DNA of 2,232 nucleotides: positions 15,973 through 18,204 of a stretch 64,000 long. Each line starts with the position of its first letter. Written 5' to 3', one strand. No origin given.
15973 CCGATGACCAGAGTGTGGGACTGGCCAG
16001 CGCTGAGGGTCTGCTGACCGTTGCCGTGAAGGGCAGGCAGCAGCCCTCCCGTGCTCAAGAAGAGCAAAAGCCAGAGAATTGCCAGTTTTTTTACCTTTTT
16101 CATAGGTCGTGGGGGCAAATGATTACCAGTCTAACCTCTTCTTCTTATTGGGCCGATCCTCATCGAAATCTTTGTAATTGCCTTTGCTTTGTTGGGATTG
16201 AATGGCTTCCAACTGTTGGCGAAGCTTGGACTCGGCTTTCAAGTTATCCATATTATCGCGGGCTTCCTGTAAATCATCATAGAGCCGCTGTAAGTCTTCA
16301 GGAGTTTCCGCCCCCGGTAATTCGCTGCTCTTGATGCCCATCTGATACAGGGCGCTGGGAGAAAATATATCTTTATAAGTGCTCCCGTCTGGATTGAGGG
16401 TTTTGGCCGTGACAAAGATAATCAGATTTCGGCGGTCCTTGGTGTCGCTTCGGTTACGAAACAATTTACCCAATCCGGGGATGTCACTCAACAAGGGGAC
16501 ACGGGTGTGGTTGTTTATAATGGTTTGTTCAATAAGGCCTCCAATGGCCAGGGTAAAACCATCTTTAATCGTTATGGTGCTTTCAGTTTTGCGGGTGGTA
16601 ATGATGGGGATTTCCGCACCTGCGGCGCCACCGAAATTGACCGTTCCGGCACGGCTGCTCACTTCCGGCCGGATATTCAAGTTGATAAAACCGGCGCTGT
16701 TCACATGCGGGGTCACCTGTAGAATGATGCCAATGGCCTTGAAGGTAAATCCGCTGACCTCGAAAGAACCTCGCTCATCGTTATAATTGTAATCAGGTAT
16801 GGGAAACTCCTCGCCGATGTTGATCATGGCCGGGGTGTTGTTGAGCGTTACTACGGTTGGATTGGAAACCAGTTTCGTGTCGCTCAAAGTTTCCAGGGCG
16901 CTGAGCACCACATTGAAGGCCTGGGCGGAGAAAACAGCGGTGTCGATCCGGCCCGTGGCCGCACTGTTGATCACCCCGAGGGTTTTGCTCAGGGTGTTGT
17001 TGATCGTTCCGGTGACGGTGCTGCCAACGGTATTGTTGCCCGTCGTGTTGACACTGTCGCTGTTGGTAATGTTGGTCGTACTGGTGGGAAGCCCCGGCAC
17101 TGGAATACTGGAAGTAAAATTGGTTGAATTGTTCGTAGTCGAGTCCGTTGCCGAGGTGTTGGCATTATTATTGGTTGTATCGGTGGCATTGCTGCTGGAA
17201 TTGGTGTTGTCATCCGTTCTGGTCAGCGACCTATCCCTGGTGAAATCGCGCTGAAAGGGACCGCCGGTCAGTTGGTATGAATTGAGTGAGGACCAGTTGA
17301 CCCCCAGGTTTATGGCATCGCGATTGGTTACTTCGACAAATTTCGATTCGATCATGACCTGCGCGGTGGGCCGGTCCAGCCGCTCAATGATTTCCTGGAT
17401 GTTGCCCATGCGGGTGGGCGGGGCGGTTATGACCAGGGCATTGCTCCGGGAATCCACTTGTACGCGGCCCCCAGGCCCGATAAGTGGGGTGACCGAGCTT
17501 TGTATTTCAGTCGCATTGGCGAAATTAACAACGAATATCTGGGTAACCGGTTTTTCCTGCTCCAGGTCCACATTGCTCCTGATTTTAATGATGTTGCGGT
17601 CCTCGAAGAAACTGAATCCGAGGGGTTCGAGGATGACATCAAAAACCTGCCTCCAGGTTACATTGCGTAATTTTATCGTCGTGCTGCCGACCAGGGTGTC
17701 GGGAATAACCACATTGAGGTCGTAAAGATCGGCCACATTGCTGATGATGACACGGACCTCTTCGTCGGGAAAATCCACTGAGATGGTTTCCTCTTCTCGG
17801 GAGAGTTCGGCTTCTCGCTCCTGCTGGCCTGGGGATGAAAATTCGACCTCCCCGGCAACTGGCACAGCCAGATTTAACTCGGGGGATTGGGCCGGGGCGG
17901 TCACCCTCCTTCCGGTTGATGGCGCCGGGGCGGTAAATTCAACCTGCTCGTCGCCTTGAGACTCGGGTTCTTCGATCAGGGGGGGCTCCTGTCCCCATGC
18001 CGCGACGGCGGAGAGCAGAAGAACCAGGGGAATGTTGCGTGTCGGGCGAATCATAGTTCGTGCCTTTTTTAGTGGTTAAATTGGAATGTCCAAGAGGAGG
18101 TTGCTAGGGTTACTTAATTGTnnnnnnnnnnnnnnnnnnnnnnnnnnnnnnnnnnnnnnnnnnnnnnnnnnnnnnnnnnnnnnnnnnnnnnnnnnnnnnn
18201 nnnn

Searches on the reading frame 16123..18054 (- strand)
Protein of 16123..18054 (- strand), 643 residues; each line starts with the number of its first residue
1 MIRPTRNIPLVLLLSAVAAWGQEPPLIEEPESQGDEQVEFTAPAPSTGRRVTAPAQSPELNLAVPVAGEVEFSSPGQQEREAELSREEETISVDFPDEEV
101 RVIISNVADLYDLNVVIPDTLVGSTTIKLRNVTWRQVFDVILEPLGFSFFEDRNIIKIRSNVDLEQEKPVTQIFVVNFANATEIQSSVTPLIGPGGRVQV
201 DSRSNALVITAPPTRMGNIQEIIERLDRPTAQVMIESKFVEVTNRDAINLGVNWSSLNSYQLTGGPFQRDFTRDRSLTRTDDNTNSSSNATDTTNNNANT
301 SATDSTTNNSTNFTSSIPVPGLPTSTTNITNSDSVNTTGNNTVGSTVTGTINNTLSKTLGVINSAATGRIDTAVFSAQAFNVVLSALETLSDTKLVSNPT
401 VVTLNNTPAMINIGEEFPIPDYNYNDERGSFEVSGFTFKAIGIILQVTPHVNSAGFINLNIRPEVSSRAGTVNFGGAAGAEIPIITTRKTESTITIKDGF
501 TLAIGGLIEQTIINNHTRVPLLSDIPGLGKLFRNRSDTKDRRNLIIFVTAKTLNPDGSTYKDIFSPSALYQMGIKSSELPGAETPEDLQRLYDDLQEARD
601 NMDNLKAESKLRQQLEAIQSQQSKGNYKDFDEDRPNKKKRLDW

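Call 53: search_protein_families(library=pfam, proteins=[window:16123-18054:-], max_evalue=0.0001)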
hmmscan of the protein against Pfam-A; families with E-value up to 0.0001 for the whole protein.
window:16123-18054:- (643 aa): 3 families
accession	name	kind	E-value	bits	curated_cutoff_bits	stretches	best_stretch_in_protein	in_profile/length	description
PF00263.26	Secretin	-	4.4e-46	157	27.5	1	386-551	1-166/169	Bacterial type II and III secretion system protein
PF03958.22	Secretin_N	-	4.7e-15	56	28.2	1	171-232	1-69/69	Bacterial type II/III secretion system short domain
PF07660.19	STN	-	4.7e-05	23.5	28.4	0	114-160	2-51/52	Secretin and TonB N terminus short domain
